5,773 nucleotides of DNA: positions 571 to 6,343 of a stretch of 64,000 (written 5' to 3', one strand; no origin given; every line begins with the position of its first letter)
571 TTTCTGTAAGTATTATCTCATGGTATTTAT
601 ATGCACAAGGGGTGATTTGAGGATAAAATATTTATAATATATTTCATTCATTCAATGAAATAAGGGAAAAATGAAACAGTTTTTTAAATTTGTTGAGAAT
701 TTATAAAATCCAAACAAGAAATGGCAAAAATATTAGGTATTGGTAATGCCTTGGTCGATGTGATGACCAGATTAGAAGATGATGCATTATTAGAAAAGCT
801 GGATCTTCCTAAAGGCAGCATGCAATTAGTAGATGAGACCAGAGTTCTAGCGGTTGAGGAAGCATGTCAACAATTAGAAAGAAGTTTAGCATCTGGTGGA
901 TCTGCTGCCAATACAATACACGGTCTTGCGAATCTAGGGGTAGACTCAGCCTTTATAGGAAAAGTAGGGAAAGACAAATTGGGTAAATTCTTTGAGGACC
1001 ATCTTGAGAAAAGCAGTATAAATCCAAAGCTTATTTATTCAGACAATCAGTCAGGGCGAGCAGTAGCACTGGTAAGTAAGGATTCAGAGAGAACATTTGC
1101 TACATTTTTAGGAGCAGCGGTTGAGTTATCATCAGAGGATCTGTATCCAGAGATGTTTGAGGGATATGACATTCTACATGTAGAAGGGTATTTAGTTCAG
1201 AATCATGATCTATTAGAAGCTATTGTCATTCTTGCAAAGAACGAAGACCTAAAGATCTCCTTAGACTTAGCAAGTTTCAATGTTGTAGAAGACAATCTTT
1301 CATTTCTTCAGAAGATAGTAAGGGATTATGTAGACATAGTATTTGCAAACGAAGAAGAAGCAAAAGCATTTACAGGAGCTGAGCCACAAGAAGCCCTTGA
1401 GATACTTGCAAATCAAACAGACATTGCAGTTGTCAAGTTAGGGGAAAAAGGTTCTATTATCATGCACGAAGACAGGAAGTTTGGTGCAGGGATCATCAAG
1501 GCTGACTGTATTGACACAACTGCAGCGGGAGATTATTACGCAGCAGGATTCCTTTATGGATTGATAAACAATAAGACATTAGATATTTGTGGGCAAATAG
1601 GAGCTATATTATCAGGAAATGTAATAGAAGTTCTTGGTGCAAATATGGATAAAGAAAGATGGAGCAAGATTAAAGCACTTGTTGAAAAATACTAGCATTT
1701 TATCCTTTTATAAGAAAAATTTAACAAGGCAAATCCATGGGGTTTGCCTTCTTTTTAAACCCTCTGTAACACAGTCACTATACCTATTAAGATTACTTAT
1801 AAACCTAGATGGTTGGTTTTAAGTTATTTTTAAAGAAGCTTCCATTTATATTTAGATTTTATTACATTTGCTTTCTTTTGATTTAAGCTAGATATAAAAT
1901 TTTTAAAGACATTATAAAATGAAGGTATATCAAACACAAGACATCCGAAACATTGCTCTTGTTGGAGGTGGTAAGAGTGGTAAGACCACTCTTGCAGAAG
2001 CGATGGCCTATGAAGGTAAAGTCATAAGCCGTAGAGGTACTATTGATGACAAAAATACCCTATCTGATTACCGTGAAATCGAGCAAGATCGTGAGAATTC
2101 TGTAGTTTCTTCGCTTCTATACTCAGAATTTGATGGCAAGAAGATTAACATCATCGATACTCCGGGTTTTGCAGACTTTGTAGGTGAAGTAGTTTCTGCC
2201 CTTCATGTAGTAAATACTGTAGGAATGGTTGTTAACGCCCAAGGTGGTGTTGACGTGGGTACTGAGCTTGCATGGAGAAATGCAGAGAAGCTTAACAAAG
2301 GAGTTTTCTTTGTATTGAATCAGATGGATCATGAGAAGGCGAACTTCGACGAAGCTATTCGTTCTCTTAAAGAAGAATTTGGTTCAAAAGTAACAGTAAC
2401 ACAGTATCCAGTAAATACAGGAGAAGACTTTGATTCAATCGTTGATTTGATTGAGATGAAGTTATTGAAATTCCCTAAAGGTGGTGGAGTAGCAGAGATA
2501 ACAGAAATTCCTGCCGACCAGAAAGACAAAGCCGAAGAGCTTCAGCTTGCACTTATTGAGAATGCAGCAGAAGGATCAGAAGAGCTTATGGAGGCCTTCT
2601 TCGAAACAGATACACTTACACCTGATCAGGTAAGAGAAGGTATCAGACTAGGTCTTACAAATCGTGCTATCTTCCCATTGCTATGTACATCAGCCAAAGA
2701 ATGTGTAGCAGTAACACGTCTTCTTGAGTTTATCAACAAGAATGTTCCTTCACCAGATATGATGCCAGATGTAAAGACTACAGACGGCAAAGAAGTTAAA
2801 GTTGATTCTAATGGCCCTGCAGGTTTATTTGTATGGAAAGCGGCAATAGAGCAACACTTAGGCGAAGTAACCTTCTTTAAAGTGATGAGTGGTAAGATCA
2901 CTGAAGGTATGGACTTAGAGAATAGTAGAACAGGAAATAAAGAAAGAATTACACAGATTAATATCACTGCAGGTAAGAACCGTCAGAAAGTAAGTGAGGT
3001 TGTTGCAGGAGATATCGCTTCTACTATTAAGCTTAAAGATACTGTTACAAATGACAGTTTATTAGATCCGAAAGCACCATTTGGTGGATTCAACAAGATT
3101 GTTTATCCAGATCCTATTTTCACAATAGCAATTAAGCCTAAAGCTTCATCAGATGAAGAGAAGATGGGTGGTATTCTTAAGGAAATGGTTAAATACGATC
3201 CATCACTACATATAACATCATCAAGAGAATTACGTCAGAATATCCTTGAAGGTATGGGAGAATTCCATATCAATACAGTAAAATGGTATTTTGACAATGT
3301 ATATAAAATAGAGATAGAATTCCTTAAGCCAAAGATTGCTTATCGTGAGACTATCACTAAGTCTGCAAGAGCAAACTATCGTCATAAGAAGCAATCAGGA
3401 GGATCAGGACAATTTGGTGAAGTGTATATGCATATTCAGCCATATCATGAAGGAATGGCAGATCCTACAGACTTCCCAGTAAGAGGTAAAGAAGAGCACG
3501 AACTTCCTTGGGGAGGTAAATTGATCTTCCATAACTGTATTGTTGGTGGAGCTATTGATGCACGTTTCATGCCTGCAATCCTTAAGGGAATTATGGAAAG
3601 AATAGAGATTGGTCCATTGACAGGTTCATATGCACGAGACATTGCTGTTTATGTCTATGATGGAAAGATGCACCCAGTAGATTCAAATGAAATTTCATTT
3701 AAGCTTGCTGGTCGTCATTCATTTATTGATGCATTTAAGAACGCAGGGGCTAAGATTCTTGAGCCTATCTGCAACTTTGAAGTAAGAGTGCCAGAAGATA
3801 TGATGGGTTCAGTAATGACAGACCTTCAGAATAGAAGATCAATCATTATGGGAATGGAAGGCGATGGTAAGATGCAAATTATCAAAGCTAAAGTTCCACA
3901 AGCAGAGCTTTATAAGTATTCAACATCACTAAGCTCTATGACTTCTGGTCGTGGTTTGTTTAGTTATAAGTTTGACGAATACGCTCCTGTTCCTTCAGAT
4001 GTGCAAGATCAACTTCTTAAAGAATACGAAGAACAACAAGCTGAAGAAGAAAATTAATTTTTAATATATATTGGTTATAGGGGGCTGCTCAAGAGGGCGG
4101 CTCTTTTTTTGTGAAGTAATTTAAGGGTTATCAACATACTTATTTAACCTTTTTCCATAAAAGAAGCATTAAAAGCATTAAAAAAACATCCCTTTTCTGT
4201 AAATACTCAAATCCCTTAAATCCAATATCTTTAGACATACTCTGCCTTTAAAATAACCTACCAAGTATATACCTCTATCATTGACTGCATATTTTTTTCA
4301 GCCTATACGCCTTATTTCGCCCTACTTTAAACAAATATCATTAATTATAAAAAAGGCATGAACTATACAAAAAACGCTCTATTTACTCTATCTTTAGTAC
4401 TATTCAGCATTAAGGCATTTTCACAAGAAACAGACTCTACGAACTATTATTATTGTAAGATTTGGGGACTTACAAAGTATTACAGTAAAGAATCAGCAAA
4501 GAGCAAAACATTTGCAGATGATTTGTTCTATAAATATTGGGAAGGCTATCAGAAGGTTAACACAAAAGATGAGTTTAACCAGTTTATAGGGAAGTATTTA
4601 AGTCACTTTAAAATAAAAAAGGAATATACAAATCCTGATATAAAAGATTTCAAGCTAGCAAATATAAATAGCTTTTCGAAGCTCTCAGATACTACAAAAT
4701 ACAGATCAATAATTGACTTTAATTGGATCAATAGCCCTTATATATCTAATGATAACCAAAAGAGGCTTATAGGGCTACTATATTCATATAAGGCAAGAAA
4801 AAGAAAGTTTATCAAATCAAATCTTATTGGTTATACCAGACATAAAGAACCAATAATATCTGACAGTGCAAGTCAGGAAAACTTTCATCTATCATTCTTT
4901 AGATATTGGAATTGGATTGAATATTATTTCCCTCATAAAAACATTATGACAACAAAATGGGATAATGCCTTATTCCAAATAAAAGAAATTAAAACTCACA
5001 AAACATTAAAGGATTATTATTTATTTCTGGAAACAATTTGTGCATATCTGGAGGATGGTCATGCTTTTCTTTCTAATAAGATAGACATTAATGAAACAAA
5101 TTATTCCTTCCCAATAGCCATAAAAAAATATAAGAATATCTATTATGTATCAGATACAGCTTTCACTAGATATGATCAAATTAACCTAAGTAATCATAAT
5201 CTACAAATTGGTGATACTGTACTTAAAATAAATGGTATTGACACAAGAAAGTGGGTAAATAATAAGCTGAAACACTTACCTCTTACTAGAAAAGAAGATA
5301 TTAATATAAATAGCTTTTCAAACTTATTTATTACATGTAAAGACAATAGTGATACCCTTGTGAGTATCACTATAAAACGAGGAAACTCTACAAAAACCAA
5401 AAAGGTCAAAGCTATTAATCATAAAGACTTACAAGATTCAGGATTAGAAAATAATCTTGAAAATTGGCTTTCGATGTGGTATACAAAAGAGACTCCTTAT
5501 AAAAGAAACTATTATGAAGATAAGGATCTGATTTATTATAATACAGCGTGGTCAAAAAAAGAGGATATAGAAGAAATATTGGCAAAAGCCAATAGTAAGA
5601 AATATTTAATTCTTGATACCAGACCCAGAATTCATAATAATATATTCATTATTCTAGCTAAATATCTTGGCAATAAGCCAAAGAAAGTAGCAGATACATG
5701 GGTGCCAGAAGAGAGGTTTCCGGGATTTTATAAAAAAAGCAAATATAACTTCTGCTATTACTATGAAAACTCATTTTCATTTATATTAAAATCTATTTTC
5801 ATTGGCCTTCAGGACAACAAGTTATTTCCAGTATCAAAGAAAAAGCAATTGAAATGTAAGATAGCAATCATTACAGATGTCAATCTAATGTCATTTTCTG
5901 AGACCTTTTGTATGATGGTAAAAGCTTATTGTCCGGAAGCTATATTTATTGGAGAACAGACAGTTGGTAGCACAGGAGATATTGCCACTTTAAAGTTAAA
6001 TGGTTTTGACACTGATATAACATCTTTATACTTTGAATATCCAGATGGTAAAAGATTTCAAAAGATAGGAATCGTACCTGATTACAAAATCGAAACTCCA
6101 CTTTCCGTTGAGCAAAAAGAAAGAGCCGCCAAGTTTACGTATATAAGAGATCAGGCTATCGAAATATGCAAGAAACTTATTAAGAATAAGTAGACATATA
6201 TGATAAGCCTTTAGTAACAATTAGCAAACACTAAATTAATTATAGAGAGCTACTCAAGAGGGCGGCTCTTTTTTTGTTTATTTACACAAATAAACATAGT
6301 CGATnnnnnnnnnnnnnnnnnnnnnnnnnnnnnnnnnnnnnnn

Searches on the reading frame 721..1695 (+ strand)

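Call 18: search_protein_families(library=pfam, proteins=[window:721-1695:+], max_evalue=0.001)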
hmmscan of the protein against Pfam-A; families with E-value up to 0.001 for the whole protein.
window:721-1695:+ (324 aa): 1 family
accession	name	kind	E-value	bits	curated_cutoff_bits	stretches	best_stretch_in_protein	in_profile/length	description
PF00294.29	PfkB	-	5.4e-46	157.7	25.8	1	45-308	23-296/302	pfkB family carbohydrate kinase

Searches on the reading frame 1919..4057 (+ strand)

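Call 18: search_protein_families(library=pfam, proteins=[window:1919-4057:+], max_evalue=0.001)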
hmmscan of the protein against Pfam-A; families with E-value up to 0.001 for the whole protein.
window:1919-4057:+ (712 aa): 6 families
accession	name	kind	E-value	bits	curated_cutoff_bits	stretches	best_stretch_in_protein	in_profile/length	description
PF00009.33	GTP_EFTU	-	9.5e-32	110.5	26.5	1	8-278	2-188/188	Elongation factor Tu GTP binding domain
PF00679.30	EFG_C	-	4.3e-29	100.8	27.9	1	613-698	2-88/89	Elongation factor G C-terminus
PF03764.24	EFG_IV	-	3.4e-27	95.1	24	2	529-609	40-120/121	Elongation factor G, domain IV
PF14492.12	EFG_III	-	5.3e-18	65.3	27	1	397-468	2-73/75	Elongation Factor G, domain III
PF22042.2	EF-G_D2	-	6.7e-12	45.8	27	1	302-381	3-81/84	Elongation factor G domain 2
PF03144.31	GTP_EFTU_D2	-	1.2e-09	38.9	30.3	1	315-377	1-68/73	Elongation factor Tu domain 2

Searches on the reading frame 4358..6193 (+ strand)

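Call 18: search_protein_families(library=pfam, proteins=[window:4358-6193:+], max_evalue=0.001)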
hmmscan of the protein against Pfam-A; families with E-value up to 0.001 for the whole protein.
window:4358-6193:+ (611 aa): 2 families
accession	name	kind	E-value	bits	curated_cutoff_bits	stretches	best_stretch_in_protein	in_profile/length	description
PF03572.23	Peptidase_S41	-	4.7e-07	30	24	1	486-578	81-165/165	Peptidase family S41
PF21558.3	Pept_S41_N_bact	-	0.00041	20.6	27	1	264-346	2-81/87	Bacteroidetes, Peptidase, S41 family, N-terminal domain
